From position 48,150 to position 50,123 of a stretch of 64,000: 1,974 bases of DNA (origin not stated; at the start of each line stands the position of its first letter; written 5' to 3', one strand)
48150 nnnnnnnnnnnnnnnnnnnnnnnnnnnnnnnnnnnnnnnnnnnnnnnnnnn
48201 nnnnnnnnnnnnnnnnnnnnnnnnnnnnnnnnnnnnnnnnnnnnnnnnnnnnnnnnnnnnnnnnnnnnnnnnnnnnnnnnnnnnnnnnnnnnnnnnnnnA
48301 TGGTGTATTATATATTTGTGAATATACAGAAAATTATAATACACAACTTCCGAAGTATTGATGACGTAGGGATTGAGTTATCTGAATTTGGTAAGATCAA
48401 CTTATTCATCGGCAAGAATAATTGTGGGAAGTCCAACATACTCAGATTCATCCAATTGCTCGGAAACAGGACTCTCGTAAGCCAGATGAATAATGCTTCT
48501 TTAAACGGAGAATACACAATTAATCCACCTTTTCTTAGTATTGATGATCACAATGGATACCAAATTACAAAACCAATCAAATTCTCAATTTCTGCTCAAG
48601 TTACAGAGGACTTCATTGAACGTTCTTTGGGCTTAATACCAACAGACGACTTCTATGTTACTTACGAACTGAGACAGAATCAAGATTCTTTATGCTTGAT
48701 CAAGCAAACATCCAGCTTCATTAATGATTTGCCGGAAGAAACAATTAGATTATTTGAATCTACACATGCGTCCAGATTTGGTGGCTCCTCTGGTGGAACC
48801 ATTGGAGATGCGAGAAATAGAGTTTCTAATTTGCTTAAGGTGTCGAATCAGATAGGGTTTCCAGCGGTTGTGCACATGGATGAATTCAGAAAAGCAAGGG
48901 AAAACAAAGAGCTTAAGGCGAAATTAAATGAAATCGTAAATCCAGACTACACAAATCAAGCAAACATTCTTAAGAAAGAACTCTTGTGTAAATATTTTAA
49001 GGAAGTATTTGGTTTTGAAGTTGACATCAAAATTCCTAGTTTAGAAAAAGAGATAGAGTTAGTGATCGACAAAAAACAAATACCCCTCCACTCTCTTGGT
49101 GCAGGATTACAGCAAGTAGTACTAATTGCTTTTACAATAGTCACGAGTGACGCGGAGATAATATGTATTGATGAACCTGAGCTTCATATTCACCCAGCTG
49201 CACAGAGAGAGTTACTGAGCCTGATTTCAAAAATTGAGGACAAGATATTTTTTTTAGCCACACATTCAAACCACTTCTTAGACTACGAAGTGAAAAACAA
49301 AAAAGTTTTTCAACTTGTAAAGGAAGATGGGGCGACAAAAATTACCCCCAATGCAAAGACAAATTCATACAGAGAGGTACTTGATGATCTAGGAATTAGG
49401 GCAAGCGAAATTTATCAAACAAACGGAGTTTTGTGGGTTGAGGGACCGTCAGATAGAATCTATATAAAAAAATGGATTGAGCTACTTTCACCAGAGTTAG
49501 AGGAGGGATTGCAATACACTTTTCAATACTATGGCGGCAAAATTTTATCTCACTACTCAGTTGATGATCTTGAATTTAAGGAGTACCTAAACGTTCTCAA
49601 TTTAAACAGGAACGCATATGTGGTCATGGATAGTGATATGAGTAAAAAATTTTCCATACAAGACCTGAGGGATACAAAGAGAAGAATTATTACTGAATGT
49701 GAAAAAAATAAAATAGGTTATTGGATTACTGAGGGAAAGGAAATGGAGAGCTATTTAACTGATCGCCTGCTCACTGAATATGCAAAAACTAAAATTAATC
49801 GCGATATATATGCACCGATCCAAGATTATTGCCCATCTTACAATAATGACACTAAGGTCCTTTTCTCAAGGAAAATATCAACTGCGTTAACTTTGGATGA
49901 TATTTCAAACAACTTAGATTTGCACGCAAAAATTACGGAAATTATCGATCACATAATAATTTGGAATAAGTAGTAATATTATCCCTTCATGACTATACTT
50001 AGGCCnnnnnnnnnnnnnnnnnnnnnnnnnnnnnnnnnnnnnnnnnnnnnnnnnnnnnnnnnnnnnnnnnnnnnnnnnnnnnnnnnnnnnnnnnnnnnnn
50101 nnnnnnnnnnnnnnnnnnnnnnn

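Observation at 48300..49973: Standalone OLD-family ATPase-Toprim nuclease (class 1 OLD / GajA-like) without a partner helicase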

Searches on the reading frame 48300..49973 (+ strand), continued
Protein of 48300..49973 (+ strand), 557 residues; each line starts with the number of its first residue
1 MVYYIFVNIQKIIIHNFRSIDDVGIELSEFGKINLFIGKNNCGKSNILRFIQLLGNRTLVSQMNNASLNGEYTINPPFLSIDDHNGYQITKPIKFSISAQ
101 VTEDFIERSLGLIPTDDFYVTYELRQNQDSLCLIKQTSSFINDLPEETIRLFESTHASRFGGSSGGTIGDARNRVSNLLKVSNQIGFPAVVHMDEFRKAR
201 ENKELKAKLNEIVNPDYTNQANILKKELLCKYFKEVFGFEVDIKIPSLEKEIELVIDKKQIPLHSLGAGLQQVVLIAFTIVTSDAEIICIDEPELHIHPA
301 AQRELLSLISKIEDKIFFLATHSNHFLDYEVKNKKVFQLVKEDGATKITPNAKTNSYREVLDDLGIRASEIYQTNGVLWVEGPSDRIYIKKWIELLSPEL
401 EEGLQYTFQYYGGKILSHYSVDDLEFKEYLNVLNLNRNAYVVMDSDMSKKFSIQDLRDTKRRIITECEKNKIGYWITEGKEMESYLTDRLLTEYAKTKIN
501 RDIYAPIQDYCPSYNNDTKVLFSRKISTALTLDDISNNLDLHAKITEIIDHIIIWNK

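Call 33: find_encoding_contigs(protein=P0058, flank=5000, max_places=2)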
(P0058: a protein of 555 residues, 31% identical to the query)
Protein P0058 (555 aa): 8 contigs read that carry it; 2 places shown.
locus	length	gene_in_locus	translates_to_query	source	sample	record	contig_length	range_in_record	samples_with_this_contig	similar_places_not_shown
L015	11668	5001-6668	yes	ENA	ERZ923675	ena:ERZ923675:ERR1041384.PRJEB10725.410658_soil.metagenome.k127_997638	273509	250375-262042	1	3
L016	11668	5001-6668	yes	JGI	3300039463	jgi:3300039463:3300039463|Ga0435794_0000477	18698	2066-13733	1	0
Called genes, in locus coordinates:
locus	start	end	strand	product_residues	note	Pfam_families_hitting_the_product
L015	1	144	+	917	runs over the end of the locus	PF04313:HSDR_N (faint), PF00270:DEAD, PF04851:ResIII, PF18766:SWI2_SNF2, PF08463:EcoEI_R_C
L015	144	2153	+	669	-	PF01420:Methylase_S (weak)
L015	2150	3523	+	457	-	-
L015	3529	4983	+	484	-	PF12161:HsdM_N, PF02384:N6_Mtase, PF01170:UPF0020 (weak), PF07669:Eco57I (weak)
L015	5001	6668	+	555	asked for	PF02463:SMC_N (weak), PF13175:AAA_15, PF13476:AAA_23 (weak), PF13175:AAA_15, PF13304:AAA_21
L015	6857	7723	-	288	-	PF10137:CAP12-PCTIR_TIR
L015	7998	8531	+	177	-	-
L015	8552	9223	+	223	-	PF00578:AhpC-TSA, PF08534:Redoxin, PF13905:Thioredoxin_8 (weak)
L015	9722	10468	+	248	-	-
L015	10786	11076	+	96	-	-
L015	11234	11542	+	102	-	PF12728:HTH_17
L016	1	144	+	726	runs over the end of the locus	PF04851:ResIII, PF18766:SWI2_SNF2, PF08463:EcoEI_R_C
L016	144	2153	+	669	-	PF01420:Methylase_S (weak)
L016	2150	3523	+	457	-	-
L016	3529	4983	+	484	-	PF12161:HsdM_N, PF02384:N6_Mtase, PF01170:UPF0020 (weak), PF07669:Eco57I (weak)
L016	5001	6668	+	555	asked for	PF02463:SMC_N (weak), PF13175:AAA_15, PF13476:AAA_23 (weak), PF13175:AAA_15, PF13304:AAA_21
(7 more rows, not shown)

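Call 48: find_encoding_contigs(protein=P0002, flank=6000, max_places=2)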
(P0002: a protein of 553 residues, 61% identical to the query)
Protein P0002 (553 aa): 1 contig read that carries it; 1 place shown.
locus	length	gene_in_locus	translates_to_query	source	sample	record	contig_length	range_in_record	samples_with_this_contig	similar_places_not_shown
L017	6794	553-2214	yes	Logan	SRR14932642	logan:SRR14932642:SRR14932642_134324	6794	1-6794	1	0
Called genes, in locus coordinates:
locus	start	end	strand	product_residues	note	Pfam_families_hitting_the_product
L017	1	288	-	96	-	?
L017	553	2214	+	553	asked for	PF02463:SMC_N (weak), PF13175:AAA_15, PF13476:AAA_23, PF13304:AAA_21, PF13175:AAA_15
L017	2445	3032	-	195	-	PF13023:HD_3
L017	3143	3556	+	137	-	-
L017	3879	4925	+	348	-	PF00348:polyprenyl_synt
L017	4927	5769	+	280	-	PF00494:SQS_PSY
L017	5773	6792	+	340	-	?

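Call 49: find_encoding_contigs(protein=P0004, flank=8000, max_places=2)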
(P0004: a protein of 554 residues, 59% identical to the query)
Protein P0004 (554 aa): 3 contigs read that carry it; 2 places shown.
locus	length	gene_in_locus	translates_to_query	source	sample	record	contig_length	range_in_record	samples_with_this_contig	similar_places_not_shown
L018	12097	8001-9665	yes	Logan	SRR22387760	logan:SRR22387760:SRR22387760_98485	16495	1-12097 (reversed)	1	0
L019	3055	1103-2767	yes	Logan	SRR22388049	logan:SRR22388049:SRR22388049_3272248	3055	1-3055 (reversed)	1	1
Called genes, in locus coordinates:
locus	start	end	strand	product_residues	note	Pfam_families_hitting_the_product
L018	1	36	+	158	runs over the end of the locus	PF00334:NDK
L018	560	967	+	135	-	PF09997:DUF2238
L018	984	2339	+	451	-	PF00753:Lactamase_B, PF23023:Anti-Pycsar_Apyc1 (weak), PF12706:Lactamase_B_2 (weak), PF16661:Lactamase_B_6, PF10996:Beta-Casp, PF07521:RMMBL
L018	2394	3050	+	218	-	PF18306:LDcluster4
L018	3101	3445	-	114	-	PF00453:Ribosomal_L20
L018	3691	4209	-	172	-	PF05198:IF3_N, PF00707:IF3_C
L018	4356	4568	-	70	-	-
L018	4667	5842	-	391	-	-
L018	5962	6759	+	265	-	-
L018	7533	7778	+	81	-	-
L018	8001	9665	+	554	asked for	PF02463:SMC_N (weak), PF13175:AAA_15, PF13476:AAA_23 (weak), PF13175:AAA_15, PF13304:AAA_21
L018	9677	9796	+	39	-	-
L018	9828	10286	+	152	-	-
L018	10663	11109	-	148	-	PF01668:SmpB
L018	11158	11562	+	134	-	-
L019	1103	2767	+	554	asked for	PF02463:SMC_N (weak), PF13175:AAA_15, PF13476:AAA_23 (weak), PF13175:AAA_15, PF13304:AAA_21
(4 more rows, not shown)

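Call 50: find_encoding_contigs(protein=P0003, flank=6000, max_places=3)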
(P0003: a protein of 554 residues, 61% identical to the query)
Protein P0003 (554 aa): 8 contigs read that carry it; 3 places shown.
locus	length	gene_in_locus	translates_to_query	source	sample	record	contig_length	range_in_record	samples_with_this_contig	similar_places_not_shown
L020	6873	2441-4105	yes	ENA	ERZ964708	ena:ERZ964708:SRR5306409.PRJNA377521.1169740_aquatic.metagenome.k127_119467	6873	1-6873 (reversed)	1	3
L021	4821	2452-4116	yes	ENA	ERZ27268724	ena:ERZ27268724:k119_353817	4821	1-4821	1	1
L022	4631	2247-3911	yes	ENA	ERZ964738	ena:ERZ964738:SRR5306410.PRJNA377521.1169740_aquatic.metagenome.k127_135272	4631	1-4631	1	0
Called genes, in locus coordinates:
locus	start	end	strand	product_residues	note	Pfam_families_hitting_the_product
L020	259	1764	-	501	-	PF02518:HATPase_c (weak), PF13589:HATPase_c_3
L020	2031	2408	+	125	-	-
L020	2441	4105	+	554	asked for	PF02463:SMC_N (weak), PF13175:AAA_15, PF13476:AAA_23 (weak), PF13304:AAA_21, PF13175:AAA_15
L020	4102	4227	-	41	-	-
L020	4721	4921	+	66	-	-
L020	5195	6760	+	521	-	PF00239:Resolvase, PF07508:Recombinase, PF13408:Zn_ribbon_recom (weak)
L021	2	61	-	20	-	?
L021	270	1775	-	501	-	PF02518:HATPase_c (weak), PF13589:HATPase_c_3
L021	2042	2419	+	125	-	-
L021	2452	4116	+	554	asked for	PF02463:SMC_N (weak), PF13175:AAA_15, PF13476:AAA_23 (weak), PF13304:AAA_21, PF13175:AAA_15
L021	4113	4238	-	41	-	-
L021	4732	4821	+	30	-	?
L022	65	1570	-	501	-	PF02518:HATPase_c (weak), PF13589:HATPase_c_3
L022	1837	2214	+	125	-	-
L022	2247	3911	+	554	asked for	PF02463:SMC_N (weak), PF13175:AAA_15, PF13476:AAA_23 (weak), PF13304:AAA_21, PF13175:AAA_15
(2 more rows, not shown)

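Call 76: find_related_loci(query=A1, collection=metagenome_contigs, flank=6000)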
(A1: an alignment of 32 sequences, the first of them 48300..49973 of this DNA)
Query A1 (557 aa) in metagenome_contigs; peptide patterns used: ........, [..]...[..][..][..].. (x = any residue, [..] = any of these).
600 stretches matched a pattern (row limit reached: there are more); 410 encode a relative of the query (tblastn E <= 1e-3); the best 80 are kept; 80 distinct loci.
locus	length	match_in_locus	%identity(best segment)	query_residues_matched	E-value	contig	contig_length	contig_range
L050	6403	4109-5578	32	6-491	4e-66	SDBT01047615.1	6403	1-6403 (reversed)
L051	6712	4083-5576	30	9-496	1e-65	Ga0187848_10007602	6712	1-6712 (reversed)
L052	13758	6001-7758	29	5-556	4e-65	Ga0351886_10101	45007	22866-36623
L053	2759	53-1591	28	7-505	6e-63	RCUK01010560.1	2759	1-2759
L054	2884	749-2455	30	9-552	3e-62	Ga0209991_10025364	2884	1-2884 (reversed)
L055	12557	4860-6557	28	14-552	5e-62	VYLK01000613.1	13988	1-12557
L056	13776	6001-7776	29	2-556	1e-61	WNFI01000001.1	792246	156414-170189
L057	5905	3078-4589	31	9-506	8e-61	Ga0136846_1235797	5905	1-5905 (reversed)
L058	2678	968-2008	35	178-521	2e-61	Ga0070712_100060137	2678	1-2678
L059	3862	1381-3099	29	9-552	2e-60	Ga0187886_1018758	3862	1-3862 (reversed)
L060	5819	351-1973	30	32-552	4e-60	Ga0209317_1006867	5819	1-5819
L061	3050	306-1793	30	9-492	1e-58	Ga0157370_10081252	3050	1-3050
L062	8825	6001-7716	29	9-553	4e-58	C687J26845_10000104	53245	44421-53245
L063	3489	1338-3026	28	14-545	5e-58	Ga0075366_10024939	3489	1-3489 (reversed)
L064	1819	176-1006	38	243-526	1e-59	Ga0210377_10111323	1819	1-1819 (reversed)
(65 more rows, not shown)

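Call 80: find_related_loci(query=A1, collection=viral_contigs, flank=6000)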
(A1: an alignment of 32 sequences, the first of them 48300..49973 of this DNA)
Query A1 (557 aa) in viral_contigs; peptide patterns used: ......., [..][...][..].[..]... (x = any residue, [..] = any of these).
150 stretches matched a pattern; 67 encode a relative of the query (tblastn E <= 1e-3); 67 distinct loci.
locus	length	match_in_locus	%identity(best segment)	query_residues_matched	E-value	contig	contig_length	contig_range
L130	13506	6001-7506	31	9-492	3e-67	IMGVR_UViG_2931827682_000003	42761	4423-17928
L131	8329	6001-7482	31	27-507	1e-65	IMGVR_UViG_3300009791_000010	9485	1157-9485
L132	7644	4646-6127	31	27-507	1e-65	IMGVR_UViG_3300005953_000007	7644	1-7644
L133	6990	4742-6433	30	9-552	1e-64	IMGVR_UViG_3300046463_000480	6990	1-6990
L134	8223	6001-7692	30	9-552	1e-64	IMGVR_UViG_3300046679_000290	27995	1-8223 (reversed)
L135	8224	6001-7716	29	8-552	3e-64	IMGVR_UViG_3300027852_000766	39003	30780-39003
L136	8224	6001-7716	29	8-552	3e-64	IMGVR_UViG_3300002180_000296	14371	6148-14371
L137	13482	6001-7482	30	27-507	7e-64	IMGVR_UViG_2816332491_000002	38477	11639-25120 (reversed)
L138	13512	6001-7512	31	17-505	3e-63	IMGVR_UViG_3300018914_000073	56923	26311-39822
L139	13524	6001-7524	31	17-488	8e-62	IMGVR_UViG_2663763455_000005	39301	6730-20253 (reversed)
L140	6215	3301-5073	29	4-552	4e-61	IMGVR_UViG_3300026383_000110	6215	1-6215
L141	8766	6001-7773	29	4-552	5e-61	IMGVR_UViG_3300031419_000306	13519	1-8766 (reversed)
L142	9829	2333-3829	30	7-491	3e-61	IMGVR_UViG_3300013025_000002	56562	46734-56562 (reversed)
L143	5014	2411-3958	28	7-496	1e-59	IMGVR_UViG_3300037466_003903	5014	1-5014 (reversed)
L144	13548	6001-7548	28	7-496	1e-59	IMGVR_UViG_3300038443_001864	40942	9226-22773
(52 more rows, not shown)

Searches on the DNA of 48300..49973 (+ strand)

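Call 51: search_rna_families(sources=[L001, L004, L005, L011, L012, L014, L015, L017, L018, L020, L021, L022, L019], threshold=gathering)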
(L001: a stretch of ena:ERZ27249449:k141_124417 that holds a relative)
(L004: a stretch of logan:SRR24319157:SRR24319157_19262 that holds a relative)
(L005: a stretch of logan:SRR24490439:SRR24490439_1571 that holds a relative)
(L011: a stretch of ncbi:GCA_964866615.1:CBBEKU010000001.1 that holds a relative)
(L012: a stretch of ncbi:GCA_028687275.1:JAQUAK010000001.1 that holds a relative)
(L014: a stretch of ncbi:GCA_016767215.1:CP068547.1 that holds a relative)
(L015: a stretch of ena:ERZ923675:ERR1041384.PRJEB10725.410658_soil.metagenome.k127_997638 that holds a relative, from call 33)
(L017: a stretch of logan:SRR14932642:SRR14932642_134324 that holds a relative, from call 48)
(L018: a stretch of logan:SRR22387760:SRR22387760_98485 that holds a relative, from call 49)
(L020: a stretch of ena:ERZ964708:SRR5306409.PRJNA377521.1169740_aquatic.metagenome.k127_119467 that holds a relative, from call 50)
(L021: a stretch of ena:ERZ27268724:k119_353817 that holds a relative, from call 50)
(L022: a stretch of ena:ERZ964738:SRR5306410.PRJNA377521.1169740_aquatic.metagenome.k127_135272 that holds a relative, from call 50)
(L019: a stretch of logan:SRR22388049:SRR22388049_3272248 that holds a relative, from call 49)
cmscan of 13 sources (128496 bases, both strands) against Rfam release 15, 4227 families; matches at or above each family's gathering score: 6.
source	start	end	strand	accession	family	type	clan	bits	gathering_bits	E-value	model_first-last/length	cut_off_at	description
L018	10221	10639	-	RF00023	tmRNA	Gene;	CL00001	121.1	47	1.8e-46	1-374/374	no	transfer-messenger RNA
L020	4290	4413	-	RF03000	LOOT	Gene; sRNA;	-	83.7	46.4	5.3e-14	1-121/121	no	LOOT RNA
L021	4301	4424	-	RF03000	LOOT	Gene; sRNA;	-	83.7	46.4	5.3e-14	1-121/121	no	LOOT RNA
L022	4096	4219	-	RF03000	LOOT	Gene; sRNA;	-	83.7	46.4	5.3e-14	1-121/121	no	LOOT RNA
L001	11569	11691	+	RF03000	LOOT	Gene; sRNA;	-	73.2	46.4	1.5e-11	1-121/121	no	LOOT RNA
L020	6749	6820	-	RF00005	tRNA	Gene; tRNA;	CL00001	70.5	29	4.7e-13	1-71/71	no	tRNA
